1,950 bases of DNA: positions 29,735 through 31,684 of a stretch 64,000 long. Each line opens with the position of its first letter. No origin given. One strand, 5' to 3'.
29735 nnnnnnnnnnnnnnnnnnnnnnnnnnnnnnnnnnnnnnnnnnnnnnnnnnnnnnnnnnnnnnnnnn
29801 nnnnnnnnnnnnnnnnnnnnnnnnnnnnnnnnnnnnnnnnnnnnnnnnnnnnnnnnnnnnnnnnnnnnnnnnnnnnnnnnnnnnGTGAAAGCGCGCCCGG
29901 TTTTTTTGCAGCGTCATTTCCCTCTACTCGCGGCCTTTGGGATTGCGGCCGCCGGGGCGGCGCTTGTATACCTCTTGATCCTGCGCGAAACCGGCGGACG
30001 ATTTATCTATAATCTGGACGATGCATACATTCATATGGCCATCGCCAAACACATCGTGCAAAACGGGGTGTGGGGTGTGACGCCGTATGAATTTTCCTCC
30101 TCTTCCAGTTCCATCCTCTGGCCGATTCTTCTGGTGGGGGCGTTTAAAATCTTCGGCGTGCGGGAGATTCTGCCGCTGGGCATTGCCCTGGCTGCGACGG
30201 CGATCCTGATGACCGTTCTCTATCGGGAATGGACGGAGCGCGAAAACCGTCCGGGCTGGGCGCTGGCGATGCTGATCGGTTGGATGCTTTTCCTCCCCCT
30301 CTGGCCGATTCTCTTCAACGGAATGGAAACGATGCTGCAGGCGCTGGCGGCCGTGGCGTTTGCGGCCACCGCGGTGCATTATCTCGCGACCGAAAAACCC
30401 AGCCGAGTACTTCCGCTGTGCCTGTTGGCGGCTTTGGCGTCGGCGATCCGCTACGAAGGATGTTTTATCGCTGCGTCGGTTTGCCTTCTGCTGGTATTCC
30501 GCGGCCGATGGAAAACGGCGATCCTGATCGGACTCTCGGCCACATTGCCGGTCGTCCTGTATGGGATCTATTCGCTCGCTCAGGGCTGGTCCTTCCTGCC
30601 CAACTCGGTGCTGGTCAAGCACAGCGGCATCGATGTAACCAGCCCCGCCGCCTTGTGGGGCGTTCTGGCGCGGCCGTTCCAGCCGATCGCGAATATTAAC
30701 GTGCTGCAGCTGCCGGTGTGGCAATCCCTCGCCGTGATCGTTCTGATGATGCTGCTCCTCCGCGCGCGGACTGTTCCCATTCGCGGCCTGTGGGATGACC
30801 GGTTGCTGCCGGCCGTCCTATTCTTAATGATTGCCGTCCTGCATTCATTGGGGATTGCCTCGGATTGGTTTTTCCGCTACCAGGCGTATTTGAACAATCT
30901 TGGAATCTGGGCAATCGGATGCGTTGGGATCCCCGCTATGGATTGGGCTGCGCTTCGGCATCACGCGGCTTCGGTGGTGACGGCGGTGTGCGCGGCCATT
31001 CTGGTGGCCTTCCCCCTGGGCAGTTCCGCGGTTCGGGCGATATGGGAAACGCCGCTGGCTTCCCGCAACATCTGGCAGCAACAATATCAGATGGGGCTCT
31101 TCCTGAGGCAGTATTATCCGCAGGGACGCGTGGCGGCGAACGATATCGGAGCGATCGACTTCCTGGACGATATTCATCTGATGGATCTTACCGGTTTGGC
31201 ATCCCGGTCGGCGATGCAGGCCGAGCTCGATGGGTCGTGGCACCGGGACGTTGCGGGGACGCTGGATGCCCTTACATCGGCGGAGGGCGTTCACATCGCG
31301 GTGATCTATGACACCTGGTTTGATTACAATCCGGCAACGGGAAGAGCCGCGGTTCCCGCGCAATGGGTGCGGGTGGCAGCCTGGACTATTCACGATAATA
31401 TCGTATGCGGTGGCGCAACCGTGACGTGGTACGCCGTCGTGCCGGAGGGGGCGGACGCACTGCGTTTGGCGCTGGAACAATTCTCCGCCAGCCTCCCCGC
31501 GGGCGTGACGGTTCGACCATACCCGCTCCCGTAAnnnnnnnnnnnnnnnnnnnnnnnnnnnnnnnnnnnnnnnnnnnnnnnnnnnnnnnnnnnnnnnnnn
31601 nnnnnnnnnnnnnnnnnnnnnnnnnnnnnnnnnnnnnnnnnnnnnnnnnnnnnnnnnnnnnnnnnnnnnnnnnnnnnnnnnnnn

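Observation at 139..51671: A ~51-kb unidirectional glycan-assembly supercluster pairs a Wzm/Wzt ABC exporter with eight GT-C-like polytopic membrane proteins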

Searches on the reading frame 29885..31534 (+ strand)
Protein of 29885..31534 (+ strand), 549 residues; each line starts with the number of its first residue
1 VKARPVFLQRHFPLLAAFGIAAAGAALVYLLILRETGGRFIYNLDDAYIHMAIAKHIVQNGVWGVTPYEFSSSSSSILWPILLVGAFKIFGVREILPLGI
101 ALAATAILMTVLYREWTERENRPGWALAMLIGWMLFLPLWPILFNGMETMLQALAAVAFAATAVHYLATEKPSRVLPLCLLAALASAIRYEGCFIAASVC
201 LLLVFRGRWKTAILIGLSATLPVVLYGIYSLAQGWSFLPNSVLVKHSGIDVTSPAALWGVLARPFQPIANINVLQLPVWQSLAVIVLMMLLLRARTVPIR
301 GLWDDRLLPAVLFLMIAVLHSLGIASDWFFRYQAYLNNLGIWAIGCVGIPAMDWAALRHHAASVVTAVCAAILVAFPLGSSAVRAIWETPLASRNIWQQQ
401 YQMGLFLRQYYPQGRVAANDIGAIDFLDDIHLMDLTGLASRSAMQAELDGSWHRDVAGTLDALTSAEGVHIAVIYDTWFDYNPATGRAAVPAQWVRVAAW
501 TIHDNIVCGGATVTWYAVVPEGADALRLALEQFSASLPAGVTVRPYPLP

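Call 6: search_protein_families(library=pfam, proteins=[window:29885-31534:+], max_evalue=0.01)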
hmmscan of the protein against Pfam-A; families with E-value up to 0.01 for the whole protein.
window:29885-31534:+ (549 aa): 1 family
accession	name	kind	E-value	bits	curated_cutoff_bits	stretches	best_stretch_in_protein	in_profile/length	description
PF08114.16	PMP1_2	-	0.0015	18.7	22.3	1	100-120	17-37/43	ATPase proteolipid family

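Call 11: search_protein_families(library=ncbifam, proteins=[window:29885-31534:+], max_evalue=0.1)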
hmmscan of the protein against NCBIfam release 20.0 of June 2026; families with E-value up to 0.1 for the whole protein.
window:29885-31534:+ (549 aa): 1 family
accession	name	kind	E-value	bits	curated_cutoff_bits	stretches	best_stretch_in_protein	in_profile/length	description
NF047440.1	LA3751_2_3_fam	subfamily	0.0044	15.9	200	1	77-229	83-239/460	LA_3751/LA_3752 family putative glycosyltransferase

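Call 13: find_homologous_proteins(query=window:29885-31534:+, max_evalue=0.00001)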
Query window:29885-31534:+ (549 aa): 328 proteins with E <= 0.00001 among 8000 candidates; the best 120 are listed.
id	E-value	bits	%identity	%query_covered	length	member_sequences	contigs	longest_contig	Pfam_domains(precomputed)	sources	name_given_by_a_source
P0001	0.0e+0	1089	88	100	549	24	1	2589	-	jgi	jgi:hypothetical protein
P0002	2.3e-289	979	81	99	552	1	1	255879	-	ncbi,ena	-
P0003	3.8e-277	939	77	100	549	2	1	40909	-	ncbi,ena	-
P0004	2.1e-275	933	77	99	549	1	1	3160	-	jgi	jgi:hypothetical protein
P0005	3.3e-275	932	76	100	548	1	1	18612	-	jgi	jgi:hypothetical protein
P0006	3.1e-274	929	77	100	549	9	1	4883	-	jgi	jgi:hypothetical protein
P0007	4.5e-273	925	74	100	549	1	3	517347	-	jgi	jgi:hypothetical protein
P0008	3.1e-271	919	75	100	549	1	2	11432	-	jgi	jgi:hypothetical protein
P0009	3.4e-271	919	78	95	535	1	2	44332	-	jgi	jgi:hypothetical protein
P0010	6.3e-271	918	74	100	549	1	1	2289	-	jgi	jgi:hypothetical protein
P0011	4.3e-266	902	74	99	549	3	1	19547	-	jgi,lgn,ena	-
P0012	4.1e-261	886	73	100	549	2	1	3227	-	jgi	jgi:hypothetical protein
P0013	1.6e-259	880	72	100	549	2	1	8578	-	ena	-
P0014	1.1e-258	878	72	100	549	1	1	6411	-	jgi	jgi:hypothetical protein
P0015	9.5e-257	871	71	99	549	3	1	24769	-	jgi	jgi:hypothetical protein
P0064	9.3e-94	333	37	93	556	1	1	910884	-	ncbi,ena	-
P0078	4.7e-87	311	37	97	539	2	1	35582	-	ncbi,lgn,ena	ncbi:MAG TPA: hypothetical protein VGB17_04965 [Pyrinomonadaceae bacterium]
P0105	1.2e-81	293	36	98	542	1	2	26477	-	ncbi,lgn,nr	ncbi:MAG: hypothetical protein L0Z52_03165 [Acidobacteria bacterium]|nr:hypothetical protein [Acidob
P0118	4.0e-80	288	36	92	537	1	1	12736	-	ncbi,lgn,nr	ncbi:MAG: hypothetical protein JXR40_13665 [Pontiellaceae bacterium]|nr:hypothetical protein [Pontie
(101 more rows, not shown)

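Call 16: find_encoding_contigs(protein=P0002, flank=10000, max_places=2)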
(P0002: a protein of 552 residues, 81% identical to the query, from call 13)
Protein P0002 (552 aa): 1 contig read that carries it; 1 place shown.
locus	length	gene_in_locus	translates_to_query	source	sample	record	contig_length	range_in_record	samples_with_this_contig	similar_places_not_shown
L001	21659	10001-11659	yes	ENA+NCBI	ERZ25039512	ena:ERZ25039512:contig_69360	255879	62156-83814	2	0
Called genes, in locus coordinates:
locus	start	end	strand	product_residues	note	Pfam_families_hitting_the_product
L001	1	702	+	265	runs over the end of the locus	-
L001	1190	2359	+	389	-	PF04577:Glyco_transf_61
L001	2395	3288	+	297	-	PF00535:Glycos_transf_2, PF13641:Glyco_tranf_2_3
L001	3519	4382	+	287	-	PF00535:Glycos_transf_2, PF13641:Glyco_tranf_2_3 (weak)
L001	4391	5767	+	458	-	PF00534:Glycos_transf_1, PF13692:Glyco_trans_1_4, PF13524:Glyco_trans_1_2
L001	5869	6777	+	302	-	PF00535:Glycos_transf_2, PF10111:Glyco_tranf_2_2, PF13641:Glyco_tranf_2_3 (weak)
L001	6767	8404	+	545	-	-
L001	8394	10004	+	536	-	-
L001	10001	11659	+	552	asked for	-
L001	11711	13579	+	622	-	PF13231:PMT_2 (weak)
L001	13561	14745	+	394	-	PF13439:Glyco_transf_4, PF13579:Glyco_trans_4_4, PF00534:Glycos_transf_1, PF13692:Glyco_trans_1_4, PF13524:Glyco_trans_1_2 (weak)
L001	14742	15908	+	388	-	PF13439:Glyco_transf_4, PF13579:Glyco_trans_4_4, PF20706:GT4-conflict, PF00534:Glycos_transf_1, PF13692:Glyco_trans_1_4, PF13524:Glyco_trans_1_2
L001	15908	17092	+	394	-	PF20706:GT4-conflict, PF00534:Glycos_transf_1, PF13692:Glyco_trans_1_4, PF13524:Glyco_trans_1_2 (weak)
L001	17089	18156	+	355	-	PF00534:Glycos_transf_1, PF13692:Glyco_trans_1_4, PF13524:Glyco_trans_1_2 (faint)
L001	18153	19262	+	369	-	PF13439:Glyco_transf_4, PF13477:Glyco_trans_4_2 (weak), PF13579:Glyco_trans_4_4, PF20706:GT4-conflict, PF00534:Glycos_transf_1, PF13692:Glyco_trans_1_4, PF13524:Glyco_trans_1_2 (weak)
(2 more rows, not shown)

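Call 17: search_solved_structures(query=A1, max_evalue=10)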
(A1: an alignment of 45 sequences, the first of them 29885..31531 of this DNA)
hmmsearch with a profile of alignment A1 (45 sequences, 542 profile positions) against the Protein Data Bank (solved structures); distinct sequences matched with E-value up to 10: 0.

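Call 24: predict_structure(alignment_id=A1)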
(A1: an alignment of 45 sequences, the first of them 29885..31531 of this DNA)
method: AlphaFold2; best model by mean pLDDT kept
length: 549 residues; sequences in the alignment: 45
mean_pLDDT: 89.4   pTM: 0.90
mean pLDDT of the five models: 89.4, 88.9, 88.6, 87.7, 87.4
residues with pLDDT >= 90: 364; 70-90: 146; 50-70: 37; < 50: 2
segments of 3 or more residues with pLDDT < 50: none
pLDDT, mean of each block of 10 residues (from residue 1): 71 96 97 96 95 97 93 92 98 97 98 91 91 92 94 98 94 91 96 96 96 98 96 92 67 78 69 70 89 77 90 94 68 89 87 68 78 80 88 96 96 91 91 91 90 91 94 92 83 95 91 95 96 95 86
secondary structure, 60 per line:
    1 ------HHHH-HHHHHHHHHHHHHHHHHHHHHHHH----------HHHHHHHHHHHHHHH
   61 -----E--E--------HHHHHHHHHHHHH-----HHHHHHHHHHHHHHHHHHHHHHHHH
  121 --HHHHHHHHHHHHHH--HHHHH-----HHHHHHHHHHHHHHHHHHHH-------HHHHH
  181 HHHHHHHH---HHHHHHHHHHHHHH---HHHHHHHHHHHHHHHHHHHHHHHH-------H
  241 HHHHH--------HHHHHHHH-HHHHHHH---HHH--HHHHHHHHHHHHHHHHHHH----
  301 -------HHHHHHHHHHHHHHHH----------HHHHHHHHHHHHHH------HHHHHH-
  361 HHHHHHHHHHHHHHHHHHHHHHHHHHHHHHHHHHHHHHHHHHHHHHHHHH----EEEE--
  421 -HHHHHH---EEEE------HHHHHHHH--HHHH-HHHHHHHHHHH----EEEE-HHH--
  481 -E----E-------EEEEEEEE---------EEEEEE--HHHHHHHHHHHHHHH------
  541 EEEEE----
elements in order: H7-10 H12-35 H46-60 H78-90 H96-120 H123-136 H139-143 H149-168 H176-188 H192-205 H209-232 H240-245 H254-261 H263-269 H278-296 H308-323 H334-347 H354-359 H361-410 E415-418 H422-427 E431-434 H441-448 H451-454 H456-466 E471-474 E495-502 E512-517 H520-534 E541-545

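Call 26: fold_search(model_id=the predicted structure, library=pdb)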
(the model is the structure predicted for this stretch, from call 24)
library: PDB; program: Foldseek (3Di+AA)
matches with E <= 10: 323; with E <= 0.001: 24
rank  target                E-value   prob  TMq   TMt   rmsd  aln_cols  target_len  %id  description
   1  8if8_B                2.2e-05  1.00  0.41  0.38  13.7       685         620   14  Arabinosyltransferase AftA (released 2023-05-31)
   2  7zli_A                4.3e-05  1.00  0.49  0.42  10.3       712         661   10  Cryo-EM structure of C-mannosyltransferase CeDPY19, in complex with Dol25-P-Man and bound to CMT2-Fab and anti-Fab nan (released 2023-01-11)
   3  5ezm                  7.8e-05  1.00  0.49  0.49  11.2       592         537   15  Crystal Structure of ArnT from Cupriavidus metallidurans in the apo state (released 2016-02-17)
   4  5f15                  9.2e-05  1.00  0.49  0.50  10.8       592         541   13  Crystal Structure of ArnT from Cupriavidus metallidurans bound to Undecaprenyl phosphate (released 2016-02-17)
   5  8b6l_I                9.6e-05  1.00  0.47  0.39  16.1       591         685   11  Subtomogram average of the human Sec61-TRAP-OSTA-translocon (released 2022-12-07)
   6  9s6u_A                1.0e-04  1.00  0.46  0.47   9.2       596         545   13  Ternary cryo-EM structure of human ALG9 with Dol25-PP-GlcNAc2Man8, Dol25-P-Man and Fab (released 2026-03-18)
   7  3wak                  1.0e-04  1.00  0.50  0.35  13.2       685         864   12  Crystal structure of the Archaeoglobus fulgidus oligosaccharyltransferase (O29867_ARCFU) in the apo form (released 2013-10-30)
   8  9n9j_I                1.1e-04  1.00  0.50  0.41  12.8       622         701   11  Structure of a GRP94 folding intermediate engaged with a CCDC134- and FKBP11-bound secretory translocon (released 2025-11-19)
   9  6s7t_A                1.1e-04  1.00  0.51  0.41  11.4       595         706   11  Cryo-EM structure of human oligosaccharyltransferase complex OST-B (released 2019-12-18)
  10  7zlg_A                1.1e-04  1.00  0.51  0.44   9.2       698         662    9  Cryo-EM structure of C-mannosyltransferase CeDPY19, in complex with acceptor peptide and bound to CMT2-Fab and anti-Fa (released 2023-01-11)
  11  6gxc_A                1.5e-04  1.00  0.47  0.38  13.0       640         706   12  Bacterial oligosaccharyltransferase PglB in complex with an inhibitory peptide and a reactive lipid-linked oligosaccha (released 2018-11-14)
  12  6ftg_5                1.5e-04  1.00  0.50  0.44  13.9       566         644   11  Subtomogram average of OST-containing ribosome-translocon complexes from canine rough microsomal membranes (released 2018-03-21)
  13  8if8_C                1.7e-04  1.00  0.45  0.42  11.2       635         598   14  Arabinosyltransferase AftA (released 2023-05-31)
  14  9dlf_C                2.3e-04  1.00  0.50  0.45   7.7       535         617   17  Arabinosyltransferase AftB in complex with Fab_B3 (released 2025-06-25)
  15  9dlh                  2.9e-04  1.00  0.48  0.45   7.4       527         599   17  donor substrate analog-bound AftB (released 2025-06-25)
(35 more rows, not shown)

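Call 68: find_encoding_contigs(protein=P0078, flank=6000, max_places=1)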
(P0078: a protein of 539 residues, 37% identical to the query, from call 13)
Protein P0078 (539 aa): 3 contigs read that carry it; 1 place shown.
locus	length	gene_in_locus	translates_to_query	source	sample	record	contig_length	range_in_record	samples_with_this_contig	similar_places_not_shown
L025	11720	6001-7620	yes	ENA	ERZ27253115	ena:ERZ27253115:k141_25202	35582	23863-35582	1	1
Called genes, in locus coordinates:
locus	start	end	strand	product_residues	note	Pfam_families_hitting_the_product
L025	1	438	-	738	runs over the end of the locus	-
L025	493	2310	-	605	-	-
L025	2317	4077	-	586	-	-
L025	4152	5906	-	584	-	PF02366:PMT, PF13231:PMT_2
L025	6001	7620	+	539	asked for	-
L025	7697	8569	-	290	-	PF01040:UbiA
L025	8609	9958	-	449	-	PF01565:FAD_binding_4, PF04030:ALO (weak)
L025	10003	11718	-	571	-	?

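Call 69: find_encoding_contigs(protein=P0105, flank=6000, max_places=1)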
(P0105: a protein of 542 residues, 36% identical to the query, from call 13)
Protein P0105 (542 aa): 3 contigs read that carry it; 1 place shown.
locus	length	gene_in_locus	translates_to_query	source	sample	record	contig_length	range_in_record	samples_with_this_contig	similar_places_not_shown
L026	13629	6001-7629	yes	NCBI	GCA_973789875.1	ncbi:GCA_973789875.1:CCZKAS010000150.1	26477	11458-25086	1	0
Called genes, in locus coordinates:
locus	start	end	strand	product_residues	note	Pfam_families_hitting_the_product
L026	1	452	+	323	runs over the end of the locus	PF00291:PALP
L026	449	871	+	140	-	PF06094:GGACT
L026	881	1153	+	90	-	PF11746:DUF3303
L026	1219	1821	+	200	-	PF13302:Acetyltransf_3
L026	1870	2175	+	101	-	PF02597:ThiS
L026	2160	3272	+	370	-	PF15902:Sortilin-Vps10 (faint), PF02012:BNR (faint)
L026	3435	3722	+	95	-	-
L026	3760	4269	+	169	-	-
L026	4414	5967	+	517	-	PF13231:PMT_2 (weak)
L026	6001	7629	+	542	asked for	-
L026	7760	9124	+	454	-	PF00270:DEAD, PF04851:ResIII (weak), PF00271:Helicase_C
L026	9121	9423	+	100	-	PF03992:ABM (faint)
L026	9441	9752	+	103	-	PF03992:ABM (weak)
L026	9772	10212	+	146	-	-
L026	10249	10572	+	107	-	-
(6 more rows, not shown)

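Call 70: find_encoding_contigs(protein=P0118, flank=6000, max_places=1)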
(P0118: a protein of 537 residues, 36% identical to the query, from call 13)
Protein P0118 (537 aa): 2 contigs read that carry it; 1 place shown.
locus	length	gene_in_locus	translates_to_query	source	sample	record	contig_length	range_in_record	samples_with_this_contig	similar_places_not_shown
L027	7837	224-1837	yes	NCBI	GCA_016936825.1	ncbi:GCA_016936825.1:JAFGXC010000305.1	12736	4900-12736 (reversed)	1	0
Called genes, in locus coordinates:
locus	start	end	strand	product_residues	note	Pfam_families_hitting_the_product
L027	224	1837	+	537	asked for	-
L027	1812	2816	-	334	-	PF22700:MVD-like_N, PF00288:GHMP_kinases_N, PF18376:MDD_C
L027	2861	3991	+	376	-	PF00144:Beta-lactamase (weak), PF00768:Peptidase_S11, PF13354:Beta-lactamase2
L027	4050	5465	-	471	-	PF01145:Band_7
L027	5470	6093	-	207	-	-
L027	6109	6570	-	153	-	PF06892:Phage_CP76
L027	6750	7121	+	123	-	PF13453:Zn_ribbon_TFIIB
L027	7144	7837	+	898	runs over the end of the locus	PF00270:DEAD, PF04851:ResIII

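Call 71: find_encoding_contigs(protein=P0064, flank=6000, max_places=1)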
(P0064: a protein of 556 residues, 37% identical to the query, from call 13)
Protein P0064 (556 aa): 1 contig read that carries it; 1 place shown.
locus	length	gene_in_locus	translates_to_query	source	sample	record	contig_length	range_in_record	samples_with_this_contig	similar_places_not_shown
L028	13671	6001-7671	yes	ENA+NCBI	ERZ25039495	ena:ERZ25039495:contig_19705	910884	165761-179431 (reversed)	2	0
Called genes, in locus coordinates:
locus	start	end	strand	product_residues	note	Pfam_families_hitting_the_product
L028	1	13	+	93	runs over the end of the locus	PF04358:DsrC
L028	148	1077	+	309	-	PF00155:Aminotran_1_2 (weak), PF00266:Aminotran_5, PF01041:DegT_DnrJ_EryC1 (weak), PF01053:Cys_Met_Meta_PP (weak)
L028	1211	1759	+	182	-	PF01966:HD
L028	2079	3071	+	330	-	PF02515:CoA_transf_3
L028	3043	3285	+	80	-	PF02515:CoA_transf_3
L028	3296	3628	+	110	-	-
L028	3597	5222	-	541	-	PF13231:PMT_2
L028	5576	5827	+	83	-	-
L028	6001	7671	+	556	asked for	-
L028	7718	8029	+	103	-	-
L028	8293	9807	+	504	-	PF00497:SBP_bac_3 (weak), PF12974:Phosphonate-bd (faint)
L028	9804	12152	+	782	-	PF00672:HAMP, PF00512:HisKA, PF02518:HATPase_c, PF00072:Response_reg, PF01627:Hpt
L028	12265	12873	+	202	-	PF00072:Response_reg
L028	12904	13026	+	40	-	-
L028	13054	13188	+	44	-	-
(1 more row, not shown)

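Call 84: search_protein_families(library=ncbifam, proteins=[L025:7697-8569:-, L025:8609-9958:-, L025:493-2310:-, L025:2317-4077:-, L025:4152-5906:-, L025:10003-11715:-], max_evalue=0.001)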
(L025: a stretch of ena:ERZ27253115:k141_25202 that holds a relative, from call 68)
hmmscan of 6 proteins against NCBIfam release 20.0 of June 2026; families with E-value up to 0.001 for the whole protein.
L025:7697-8569:- (290 aa): 16 families
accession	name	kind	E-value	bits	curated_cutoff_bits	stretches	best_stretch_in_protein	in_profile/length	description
NF008977.0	PRK12324.1-2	equivalog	1.6e-86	290.4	234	1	4-288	2-286/297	decaprenyl-phosphate phosphoribosyltransferase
NF008978.0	PRK12324.1-4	equivalog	2.3e-57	194.4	207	1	8-284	36-314/322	decaprenyl-phosphate phosphoribosyltransferase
NF006088.0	PRK08238.1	equivalog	2.6e-52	178.1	351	1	6-284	194-475/482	UbiA family prenyltransferase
NF008976.0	PRK12324.1-1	equivalog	5.1e-45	154.2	474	1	9-273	23-287/306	decaprenyl-phosphate phosphoribosyltransferase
NF009523.0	PRK12884.1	equivalog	1.1e-13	51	269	1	6-173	6-167/279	prenyltransferase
NF009516.0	PRK12875.1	equivalog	6.5e-10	38.6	205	1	6-134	19-152/292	prenyltransferase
NF009521.0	PRK12882.1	equivalog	8.8e-10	38.3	296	1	7-140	8-138/280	geranylgeranylglycerol-phosphate geranylgeranyltransferase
TIGR01473.1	cyoE_ctaB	equivalog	1.3e-08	35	210.3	1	6-138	2-136/281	heme o synthase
NF009522.0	PRK12883.1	equivalog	7.4e-08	32.2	353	1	7-170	6-167/279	geranylgeranylglycerol-phosphate geranylgeranyltransferase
NF005742.0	PRK07566.1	equivalog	3.9e-07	29.5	313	1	7-126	31-151/315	chlorophyll synthase ChlG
NF035940.1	prenyl_rel_EboC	equivalog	1.2e-06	28.1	250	1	19-134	20-132/292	UbiA-like protein EboC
TIGR01476.1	chlor_syn_BchG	subfamily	1.3e-06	28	212.3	1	9-126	5-124/283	(bacterio)chlorophyll synthase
TIGR01474.1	ubiA_proteo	equivalog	6.7e-06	25.8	275.45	1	24-259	25-255/282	4-hydroxybenzoate octaprenyltransferase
NF009513.0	PRK12872.1-3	equivalog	9.3e-06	25.4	288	1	33-142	47-154/293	prenyltransferase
NF009514.0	PRK12873.1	equivalog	1.2e-05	24.9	246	1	37-271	48-279/297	4-hydroxybenzoate polyprenyltransferase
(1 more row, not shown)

L025:8609-9958:- (449 aa): 8 families
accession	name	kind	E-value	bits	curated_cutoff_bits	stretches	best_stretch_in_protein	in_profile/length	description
NF053785.1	DcplphribOxDprE1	equivalog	5.6e-143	477.4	500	1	6-449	2-449/449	decaprenylphosphoryl-beta-D-ribose oxidase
TIGR01678.1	FAD_lactone_ox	subfamily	1.9e-14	53.4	396.8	1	42-180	44-180/438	sugar 1,4-lactone oxidase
TIGR01679.1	bact_FAD_ox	subfamily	7.7e-13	48.1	292.25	1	29-206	25-197/419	FAD-linked oxidoreductase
NF041226.1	BagK_FevA1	equivalog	4.3e-12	45.2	800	1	28-185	60-210/453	bagremycin/ferroverdin biosynthesis FAD-dependent oxygenase BagK/FevA1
NF041227.1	BagG_FevA2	exception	4.6e-11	42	850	1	43-185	74-214/455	bagremycin/ferroverdin biosynthesis FAD-dependent oxygenase BagG/FevA2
TIGR01677.1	pln_FAD_oxido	subfamily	1.3e-09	37.1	383.1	1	56-181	82-214/560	FAD-dependent oxidoreductase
TIGR00387.1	glcD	equivalog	4.9e-08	32.2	567.9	1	39-181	24-173/413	glycolate oxidase subunit GlcD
NF049975.1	2HglutDHaseYdiJ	equivalog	1.6e-05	22.9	1350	1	38-157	80-200/1018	D-2-hydroxyglutarate dehydrogenase YdiJ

L025:493-2310:- (605 aa): 1 family
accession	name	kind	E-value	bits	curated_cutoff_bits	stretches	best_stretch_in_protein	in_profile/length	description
NF047440.1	LA3751_2_3_fam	subfamily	2.1e-09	36.7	200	1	143-376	111-355/460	LA_3751/LA_3752 family putative glycosyltransferase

L025:2317-4077:- (586 aa): 1 family
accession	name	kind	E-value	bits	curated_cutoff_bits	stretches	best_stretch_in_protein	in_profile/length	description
NF047440.1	LA3751_2_3_fam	subfamily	4.6e-12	45.5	200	1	128-366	104-361/460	LA_3751/LA_3752 family putative glycosyltransferase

L025:4152-5906:- (584 aa): 1 family
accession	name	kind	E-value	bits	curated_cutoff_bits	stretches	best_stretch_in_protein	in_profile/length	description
NF052499.1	MnslTaseMT1671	equivalog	0.00062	18.3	900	1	114-263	87-237/523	mannosyltransferase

L025:10003-11715:- (570 aa): 1 family
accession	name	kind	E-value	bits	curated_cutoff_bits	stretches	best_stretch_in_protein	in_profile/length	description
NF047440.1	LA3751_2_3_fam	subfamily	1.6e-11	43.8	200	1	108-349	109-364/460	LA_3751/LA_3752 family putative glycosyltransferase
